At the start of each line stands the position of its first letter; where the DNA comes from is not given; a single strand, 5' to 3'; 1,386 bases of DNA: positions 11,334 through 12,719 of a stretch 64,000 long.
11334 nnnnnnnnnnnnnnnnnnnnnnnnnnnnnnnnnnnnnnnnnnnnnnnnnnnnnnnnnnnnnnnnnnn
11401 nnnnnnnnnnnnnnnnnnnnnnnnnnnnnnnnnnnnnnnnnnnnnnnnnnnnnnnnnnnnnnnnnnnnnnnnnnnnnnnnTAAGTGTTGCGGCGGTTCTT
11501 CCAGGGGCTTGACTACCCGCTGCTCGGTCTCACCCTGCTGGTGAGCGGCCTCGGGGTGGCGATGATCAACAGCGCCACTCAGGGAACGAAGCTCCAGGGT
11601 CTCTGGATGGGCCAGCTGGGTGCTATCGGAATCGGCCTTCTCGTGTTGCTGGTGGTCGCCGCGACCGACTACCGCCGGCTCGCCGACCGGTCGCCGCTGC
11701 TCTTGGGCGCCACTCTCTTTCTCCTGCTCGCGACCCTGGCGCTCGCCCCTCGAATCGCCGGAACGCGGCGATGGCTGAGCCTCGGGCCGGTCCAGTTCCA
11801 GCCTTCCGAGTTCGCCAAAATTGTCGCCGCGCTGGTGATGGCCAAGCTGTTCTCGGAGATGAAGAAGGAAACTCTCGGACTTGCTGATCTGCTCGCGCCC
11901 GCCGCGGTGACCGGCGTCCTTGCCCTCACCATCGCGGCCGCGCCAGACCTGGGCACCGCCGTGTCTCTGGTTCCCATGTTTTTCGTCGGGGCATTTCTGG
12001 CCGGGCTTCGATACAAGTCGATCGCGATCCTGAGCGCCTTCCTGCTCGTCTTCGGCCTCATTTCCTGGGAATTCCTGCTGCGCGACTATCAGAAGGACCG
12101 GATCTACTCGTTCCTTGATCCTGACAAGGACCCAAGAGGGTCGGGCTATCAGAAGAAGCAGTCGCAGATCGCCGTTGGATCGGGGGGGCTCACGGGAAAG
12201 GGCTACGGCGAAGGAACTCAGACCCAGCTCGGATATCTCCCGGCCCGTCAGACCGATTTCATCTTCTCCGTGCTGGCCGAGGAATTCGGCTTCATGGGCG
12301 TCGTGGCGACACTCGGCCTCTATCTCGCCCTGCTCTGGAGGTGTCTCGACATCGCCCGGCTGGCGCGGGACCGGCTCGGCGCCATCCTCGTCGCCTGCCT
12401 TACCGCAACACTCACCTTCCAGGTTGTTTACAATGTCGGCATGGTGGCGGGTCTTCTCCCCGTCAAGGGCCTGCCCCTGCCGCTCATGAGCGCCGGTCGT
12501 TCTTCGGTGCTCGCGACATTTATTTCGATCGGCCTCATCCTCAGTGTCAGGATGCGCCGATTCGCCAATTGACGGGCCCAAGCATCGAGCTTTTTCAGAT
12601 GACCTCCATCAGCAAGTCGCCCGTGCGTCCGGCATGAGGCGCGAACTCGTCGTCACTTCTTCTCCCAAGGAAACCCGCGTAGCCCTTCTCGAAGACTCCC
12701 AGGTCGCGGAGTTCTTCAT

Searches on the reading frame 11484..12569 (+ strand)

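Call 13: search_protein_families(library=pfam, proteins=[window:11484-12569:+], max_evalue=0.0001)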
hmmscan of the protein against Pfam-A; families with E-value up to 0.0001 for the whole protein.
window:11484-12569:+ (362 aa): 1 family
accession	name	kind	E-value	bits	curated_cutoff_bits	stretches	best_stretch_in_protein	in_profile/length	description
PF01098.24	FTSW_RODA_SPOVE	-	1.7e-90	304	26.4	1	22-358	13-353/356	Cell cycle protein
